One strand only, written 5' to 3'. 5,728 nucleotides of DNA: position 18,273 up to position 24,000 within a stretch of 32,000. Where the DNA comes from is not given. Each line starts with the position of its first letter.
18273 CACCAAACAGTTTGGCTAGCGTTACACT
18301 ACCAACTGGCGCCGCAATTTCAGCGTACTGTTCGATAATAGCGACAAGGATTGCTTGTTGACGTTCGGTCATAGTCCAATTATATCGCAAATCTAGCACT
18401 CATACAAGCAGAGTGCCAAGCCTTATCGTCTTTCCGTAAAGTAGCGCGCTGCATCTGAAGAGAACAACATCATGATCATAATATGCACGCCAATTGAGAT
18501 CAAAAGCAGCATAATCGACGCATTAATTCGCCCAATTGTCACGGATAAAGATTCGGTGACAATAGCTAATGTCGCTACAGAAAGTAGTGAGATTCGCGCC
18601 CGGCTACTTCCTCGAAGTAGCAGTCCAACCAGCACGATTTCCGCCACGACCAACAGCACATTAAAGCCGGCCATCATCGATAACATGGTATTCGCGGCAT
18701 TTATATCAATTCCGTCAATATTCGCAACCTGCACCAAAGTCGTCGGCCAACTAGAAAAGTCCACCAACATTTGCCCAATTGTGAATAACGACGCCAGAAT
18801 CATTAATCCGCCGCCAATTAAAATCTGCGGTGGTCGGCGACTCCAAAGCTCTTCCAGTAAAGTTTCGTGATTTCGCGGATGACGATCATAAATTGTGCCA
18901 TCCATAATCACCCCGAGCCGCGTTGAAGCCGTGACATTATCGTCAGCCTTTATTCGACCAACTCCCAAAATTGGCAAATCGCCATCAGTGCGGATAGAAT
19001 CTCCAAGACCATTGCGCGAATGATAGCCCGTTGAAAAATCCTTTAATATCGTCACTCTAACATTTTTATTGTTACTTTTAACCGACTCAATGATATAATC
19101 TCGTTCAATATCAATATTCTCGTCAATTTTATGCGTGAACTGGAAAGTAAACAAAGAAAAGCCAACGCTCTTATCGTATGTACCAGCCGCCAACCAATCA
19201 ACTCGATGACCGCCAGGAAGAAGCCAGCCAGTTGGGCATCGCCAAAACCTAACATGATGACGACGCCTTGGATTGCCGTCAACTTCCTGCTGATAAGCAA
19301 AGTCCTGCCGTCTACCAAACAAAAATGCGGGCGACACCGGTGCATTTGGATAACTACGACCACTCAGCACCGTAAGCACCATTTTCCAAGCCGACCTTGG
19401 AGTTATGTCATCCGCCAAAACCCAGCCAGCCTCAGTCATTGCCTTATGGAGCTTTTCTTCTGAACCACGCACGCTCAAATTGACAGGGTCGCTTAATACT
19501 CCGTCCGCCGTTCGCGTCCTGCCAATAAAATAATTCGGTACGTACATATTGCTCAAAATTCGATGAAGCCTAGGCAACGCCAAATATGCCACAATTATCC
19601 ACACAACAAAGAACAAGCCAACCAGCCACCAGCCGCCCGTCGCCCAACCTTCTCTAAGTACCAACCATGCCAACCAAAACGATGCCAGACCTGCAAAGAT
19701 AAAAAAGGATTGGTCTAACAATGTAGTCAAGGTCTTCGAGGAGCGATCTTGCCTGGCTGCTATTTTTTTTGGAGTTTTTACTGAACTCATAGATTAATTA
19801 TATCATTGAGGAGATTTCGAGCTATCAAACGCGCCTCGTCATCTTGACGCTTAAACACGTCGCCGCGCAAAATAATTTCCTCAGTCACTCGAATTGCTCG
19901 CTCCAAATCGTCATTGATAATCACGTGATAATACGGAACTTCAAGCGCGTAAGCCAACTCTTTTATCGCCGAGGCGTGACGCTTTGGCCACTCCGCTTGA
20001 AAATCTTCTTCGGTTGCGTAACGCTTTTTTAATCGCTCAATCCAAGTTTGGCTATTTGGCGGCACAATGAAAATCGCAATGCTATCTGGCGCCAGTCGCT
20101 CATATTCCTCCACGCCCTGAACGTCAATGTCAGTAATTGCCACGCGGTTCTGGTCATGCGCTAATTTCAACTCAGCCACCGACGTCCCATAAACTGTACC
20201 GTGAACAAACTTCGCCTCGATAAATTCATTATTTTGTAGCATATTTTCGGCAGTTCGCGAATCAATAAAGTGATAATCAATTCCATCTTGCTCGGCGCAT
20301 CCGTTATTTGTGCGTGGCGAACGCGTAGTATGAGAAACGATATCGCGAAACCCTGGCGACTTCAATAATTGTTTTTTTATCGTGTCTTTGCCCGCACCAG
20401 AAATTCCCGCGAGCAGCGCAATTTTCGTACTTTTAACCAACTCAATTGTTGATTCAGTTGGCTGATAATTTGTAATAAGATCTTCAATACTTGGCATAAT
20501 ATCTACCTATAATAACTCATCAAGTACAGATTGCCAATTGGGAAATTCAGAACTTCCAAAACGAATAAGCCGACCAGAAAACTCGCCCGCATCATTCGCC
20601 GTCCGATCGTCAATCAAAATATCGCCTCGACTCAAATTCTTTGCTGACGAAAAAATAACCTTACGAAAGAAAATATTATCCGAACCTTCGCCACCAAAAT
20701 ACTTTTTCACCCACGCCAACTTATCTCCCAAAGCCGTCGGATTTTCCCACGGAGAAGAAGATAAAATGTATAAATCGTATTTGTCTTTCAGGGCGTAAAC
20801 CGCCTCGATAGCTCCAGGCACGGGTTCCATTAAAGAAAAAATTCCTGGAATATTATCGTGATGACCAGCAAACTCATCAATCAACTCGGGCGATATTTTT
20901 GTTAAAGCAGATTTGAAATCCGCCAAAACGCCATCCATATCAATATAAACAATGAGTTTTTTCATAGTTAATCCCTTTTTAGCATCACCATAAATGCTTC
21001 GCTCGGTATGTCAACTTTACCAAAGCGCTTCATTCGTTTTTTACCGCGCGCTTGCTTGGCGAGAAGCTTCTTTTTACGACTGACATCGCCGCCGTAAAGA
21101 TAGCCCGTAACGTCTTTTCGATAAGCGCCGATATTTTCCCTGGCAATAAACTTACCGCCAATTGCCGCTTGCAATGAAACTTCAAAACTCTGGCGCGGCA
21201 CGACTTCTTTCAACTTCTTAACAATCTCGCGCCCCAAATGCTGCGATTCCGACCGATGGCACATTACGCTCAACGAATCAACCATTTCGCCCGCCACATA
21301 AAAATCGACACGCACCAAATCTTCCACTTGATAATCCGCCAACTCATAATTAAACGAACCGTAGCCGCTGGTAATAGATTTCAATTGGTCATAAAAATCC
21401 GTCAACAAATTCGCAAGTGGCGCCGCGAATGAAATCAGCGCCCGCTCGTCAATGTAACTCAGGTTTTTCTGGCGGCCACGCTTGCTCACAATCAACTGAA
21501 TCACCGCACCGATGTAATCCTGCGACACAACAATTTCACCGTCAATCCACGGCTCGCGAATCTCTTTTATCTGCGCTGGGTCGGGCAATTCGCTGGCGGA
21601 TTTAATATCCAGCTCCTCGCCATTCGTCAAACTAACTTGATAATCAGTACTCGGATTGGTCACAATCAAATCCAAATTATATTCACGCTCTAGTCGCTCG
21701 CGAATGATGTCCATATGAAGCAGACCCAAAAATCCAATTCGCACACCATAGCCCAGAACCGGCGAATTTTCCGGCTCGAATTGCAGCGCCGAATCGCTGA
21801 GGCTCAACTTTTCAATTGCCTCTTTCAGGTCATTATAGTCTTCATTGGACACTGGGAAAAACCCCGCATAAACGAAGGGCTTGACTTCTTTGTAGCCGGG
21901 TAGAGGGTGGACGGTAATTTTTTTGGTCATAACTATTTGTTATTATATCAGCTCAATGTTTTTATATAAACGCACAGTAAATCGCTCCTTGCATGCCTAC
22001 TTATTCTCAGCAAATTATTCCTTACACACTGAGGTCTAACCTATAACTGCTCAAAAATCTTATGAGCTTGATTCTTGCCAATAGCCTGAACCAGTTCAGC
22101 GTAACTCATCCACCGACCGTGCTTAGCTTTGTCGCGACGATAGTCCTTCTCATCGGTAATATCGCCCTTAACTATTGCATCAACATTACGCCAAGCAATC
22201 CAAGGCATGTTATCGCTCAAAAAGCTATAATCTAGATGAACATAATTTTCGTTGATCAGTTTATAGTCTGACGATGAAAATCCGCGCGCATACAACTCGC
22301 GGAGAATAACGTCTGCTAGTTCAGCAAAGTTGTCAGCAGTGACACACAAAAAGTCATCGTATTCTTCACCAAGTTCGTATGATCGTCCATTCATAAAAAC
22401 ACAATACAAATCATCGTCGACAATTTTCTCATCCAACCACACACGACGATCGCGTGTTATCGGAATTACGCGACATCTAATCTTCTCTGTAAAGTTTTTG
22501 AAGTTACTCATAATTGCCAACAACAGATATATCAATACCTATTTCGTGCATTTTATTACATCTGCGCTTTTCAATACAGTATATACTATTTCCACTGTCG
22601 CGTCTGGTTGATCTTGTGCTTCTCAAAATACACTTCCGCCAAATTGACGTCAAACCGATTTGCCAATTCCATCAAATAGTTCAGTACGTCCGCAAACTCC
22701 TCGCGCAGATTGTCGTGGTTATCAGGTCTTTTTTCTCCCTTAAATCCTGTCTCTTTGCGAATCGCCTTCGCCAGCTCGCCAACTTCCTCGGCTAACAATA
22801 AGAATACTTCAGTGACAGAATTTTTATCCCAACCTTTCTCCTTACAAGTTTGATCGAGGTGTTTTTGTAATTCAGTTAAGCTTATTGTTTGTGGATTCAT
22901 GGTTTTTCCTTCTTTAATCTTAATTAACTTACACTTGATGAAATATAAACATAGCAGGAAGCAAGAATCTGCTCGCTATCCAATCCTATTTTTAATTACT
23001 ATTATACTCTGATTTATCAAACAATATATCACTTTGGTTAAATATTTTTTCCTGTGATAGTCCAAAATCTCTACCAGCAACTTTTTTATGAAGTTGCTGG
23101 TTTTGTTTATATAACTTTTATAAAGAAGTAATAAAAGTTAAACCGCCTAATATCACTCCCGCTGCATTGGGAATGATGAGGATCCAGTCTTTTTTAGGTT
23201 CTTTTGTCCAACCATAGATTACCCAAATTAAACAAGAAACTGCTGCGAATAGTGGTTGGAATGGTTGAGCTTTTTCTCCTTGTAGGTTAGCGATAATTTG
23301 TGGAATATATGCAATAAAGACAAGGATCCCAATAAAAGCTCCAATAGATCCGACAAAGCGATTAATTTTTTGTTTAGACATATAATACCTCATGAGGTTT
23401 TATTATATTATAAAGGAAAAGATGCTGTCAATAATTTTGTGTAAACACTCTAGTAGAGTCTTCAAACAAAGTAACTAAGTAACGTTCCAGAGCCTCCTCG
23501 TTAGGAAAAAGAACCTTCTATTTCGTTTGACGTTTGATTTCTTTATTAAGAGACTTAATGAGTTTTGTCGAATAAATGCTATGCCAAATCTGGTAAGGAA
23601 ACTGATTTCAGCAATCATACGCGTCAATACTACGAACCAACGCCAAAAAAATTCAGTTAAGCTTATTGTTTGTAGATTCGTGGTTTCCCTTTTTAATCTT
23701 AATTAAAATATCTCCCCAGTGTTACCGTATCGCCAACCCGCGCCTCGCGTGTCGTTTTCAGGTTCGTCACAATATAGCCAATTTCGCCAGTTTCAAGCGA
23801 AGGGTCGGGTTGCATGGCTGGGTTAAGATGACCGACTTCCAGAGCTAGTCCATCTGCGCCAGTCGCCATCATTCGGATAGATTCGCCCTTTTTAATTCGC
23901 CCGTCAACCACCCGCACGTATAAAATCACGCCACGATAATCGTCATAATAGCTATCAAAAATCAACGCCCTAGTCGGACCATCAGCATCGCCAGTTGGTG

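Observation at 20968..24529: lepA (EF4) is split into two intact ORFs by a ~1.8 kb same-strand insertion with essentially no loss of coding sequence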

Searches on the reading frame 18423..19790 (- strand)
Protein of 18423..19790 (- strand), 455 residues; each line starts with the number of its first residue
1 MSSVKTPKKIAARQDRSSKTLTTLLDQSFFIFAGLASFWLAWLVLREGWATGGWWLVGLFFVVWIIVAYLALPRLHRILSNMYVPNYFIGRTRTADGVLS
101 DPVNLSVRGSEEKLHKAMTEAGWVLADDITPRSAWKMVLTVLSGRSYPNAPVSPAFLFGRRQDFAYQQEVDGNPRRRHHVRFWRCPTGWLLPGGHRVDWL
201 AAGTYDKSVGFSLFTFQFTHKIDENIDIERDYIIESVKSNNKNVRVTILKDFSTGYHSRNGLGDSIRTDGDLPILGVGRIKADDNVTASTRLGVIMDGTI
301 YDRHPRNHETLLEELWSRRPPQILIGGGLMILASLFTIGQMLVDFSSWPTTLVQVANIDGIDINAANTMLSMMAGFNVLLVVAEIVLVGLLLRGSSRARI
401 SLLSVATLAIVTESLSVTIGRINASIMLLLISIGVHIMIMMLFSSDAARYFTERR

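Call 7: search_protein_families(library=pfam, proteins=[window:18423-19790:-], max_evalue=0.01)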
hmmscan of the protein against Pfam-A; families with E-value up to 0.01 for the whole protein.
window:18423-19790:- (455 aa): 1 family
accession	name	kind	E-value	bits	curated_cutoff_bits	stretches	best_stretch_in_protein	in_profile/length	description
PF14067.11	LssY_C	-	6.5e-73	244.8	25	1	83-272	3-188/188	LssY C-terminus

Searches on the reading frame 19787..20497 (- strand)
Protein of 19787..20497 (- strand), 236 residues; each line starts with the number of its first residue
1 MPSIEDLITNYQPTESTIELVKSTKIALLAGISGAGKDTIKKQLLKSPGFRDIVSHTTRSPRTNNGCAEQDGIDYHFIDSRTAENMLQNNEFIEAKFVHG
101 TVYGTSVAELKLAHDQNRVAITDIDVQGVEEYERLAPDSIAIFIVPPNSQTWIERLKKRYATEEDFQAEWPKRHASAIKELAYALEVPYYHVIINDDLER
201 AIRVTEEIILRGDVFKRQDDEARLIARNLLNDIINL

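Call 7: search_protein_families(library=pfam, proteins=[window:19787-20497:-], max_evalue=0.01)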
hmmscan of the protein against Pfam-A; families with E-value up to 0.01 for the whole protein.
window:19787-20497:- (236 aa): 3 families
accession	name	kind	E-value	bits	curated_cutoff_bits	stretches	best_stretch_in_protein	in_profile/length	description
PF00625.27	Guanylate_kin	-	9.3e-33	113.9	25.2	1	25-209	3-179/182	Guanylate kinase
PF13238.12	AAA_18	-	0.0023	18.8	29.4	1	28-164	2-116/128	AAA domain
PF13671.12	AAA_33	-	0.0044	17.8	27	0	28-165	3-124/143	AAA domain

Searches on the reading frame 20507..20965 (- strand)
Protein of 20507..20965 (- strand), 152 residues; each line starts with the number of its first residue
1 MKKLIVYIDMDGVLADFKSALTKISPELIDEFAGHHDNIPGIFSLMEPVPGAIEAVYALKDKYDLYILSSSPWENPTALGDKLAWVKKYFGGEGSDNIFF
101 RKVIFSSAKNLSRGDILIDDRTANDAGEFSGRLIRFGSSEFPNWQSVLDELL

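Call 7: search_protein_families(library=pfam, proteins=[window:20507-20965:-], max_evalue=0.01)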
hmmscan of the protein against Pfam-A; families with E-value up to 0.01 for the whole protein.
window:20507-20965:- (152 aa): 2 families
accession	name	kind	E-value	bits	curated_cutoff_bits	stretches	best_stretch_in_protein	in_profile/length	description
PF06941.18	NT5C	-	3.9e-18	66.4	24.8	1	25-139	46-153/180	5' nucleotidase, deoxy (Pyrimidine), cytosolic type C protein (NT5C)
PF00702.32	Hydrolase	-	1.5e-05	25.9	26.4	0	46-90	97-141/191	haloacid dehalogenase-like hydrolase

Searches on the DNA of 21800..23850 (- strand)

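Call 49: search_rna_families(source=window, start=21800, end=23850, threshold=evalue, max_evalue=1)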
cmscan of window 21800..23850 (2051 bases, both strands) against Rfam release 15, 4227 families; matches with E-value up to 1: 1.
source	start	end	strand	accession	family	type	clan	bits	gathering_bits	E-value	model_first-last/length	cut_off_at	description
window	23396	23466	+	RF03027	RT-6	Gene; sRNA;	-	18.2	46.7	0.7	1-75/75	no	RT-6 RNA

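Call 50: search_dna_similar(query=window:21931-23698:-, collection=phages, mode=distant, max_rows=10)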
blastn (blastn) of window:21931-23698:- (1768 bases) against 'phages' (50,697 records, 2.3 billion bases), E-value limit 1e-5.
Records with a match: 1; places in all: 1; records where one place covers at least 80% of the query: 0.
Best place of each record, by identity: 60-80% 1.
By first word of the organism name: Streptococcus 1.
By host as written in the record: Streptococcus dysgalactiae ATCC_27957 1.
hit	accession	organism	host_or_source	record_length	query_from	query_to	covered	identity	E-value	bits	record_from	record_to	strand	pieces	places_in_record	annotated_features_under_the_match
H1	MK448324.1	Streptococcus satellite phage Javan121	Streptococcus dysgalactiae ATCC_27957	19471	95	245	9%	69.5%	5e-8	66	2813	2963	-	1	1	none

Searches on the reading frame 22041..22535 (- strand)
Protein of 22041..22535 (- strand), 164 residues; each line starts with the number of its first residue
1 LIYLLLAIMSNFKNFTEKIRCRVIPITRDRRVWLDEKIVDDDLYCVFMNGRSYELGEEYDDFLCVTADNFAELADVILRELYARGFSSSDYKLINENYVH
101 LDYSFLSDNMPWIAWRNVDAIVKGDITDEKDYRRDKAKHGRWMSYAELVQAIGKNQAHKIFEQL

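Call 7: search_protein_families(library=pfam, proteins=[window:22041-22535:-], max_evalue=0.01)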
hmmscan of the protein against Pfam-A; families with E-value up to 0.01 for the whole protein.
window:22041-22535:- (164 aa): 0 families

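Call 45: search_protein_families(library=padloc, max_evalue=0.01, proteins=[window:22041-22535:-])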
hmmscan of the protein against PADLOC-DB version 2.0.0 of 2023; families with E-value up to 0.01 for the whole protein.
window:22041-22535:- (164 aa): 2 families
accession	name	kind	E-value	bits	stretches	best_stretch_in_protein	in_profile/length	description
PDLC01654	Cas12b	-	0.0059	13.5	1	29-138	145-226/664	CAS-V-B; effector__SPE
PDLC01656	Cas12b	-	0.0059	13.5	1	29-138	145-226/664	Cas12b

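Call 46: search_protein_families(library=phrogs, max_evalue=0.001, proteins=[window:22041-22535:-])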
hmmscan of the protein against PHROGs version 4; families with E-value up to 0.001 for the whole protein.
window:22041-22535:- (164 aa): 0 families

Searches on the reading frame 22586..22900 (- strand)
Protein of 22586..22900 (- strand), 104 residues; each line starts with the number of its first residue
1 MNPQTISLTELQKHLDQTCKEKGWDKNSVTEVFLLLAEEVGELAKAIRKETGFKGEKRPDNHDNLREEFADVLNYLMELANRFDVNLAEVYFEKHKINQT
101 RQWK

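Call 7: search_protein_families(library=pfam, proteins=[window:22586-22900:-], max_evalue=0.01)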
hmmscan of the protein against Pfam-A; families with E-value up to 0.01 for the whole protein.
window:22586-22900:- (104 aa): 6 families
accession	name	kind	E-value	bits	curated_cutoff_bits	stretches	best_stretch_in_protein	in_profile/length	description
PF08761.16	dUTPase_2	-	9.6e-09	36.2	22.9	1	7-86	4-85/162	dUTPase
PF03819.22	MazG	-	9.5e-08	32.6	22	1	32-90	6-58/74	MazG nucleotide pyrophosphohydrolase domain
PF01503.22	PRA-PH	-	3e-06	28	21.3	1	9-95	2-83/86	Phosphoribosyl-ATP pyrophosphohydrolase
PF12643.12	MazG-like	-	0.00049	20.7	27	1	49-90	28-59/85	MazG-like family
PF03874.21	RNA_pol_Rpb4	-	0.0015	19.3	25.6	1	23-83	20-52/116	RNA polymerase Rpb4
PF06892.16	Phage_CP76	-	0.002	18.4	26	1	26-82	86-142/146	Phage regulatory protein CII (CP76)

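Call 45: search_protein_families(library=padloc, max_evalue=0.01, proteins=[window:22586-22900:-])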
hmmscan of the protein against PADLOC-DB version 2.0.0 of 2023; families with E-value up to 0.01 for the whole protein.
window:22586-22900:- (104 aa): 0 families

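Call 46: search_protein_families(library=phrogs, max_evalue=0.001, proteins=[window:22586-22900:-])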
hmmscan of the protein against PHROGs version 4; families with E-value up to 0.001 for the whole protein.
window:22586-22900:- (104 aa): 8 families
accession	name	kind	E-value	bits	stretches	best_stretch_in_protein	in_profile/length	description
phrog_3301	-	other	1.9e-12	48.5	1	7-102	49-161/169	pyrophosphatase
phrog_173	-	DNA, RNA and nucleotide metabolism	8.6e-09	36.5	1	7-92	34-123/196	nucleoside triphosphate pyrophosphohydrolase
phrog_4856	-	other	1.5e-07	32.3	1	18-103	76-172/195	nucleoside triphosphate pyrophosphohydrolase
phrog_2245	-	other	3.6e-07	31.2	1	35-101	140-202/218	nucleoside triphosphate pyrophosphohydrolase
phrog_1247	-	other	5.8e-07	29.9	1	28-79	148-192/444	MazG-like pyrophosphatase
phrog_229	-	other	1.4e-06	28.7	1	36-90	282-333/533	MazG-like pyrophosphatase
phrog_28554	-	other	0.00026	21.7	1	6-91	133-208/236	MazG-like pyrophosphatase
phrog_9236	-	other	0.00072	20.4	0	5-52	3-52/191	pyrophosphatase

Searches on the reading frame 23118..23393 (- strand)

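Call 7: search_protein_families(library=pfam, proteins=[window:23118-23393:-], max_evalue=0.01)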
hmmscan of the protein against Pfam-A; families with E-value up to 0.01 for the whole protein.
window:23118-23393:- (91 aa): 1 family
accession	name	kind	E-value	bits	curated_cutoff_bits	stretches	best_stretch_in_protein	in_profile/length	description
PF03083.21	MtN3_slv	-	9.3e-08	32.5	23.7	1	13-87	2-76/87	Sugar efflux transporter for intercellular exchange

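Call 45: search_protein_families(library=padloc, max_evalue=0.01, proteins=[window:23118-23393:-])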
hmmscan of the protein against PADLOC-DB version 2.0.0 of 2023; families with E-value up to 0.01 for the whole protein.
window:23118-23393:- (91 aa): 0 families

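Call 46: search_protein_families(library=phrogs, max_evalue=0.001, proteins=[window:23118-23393:-])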
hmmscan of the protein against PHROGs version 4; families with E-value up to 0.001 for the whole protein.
window:23118-23393:- (91 aa): 1 family
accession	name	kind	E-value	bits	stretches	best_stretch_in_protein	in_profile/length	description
phrog_37682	-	unknown function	1.7e-44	150.9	1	6-91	9-94/95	-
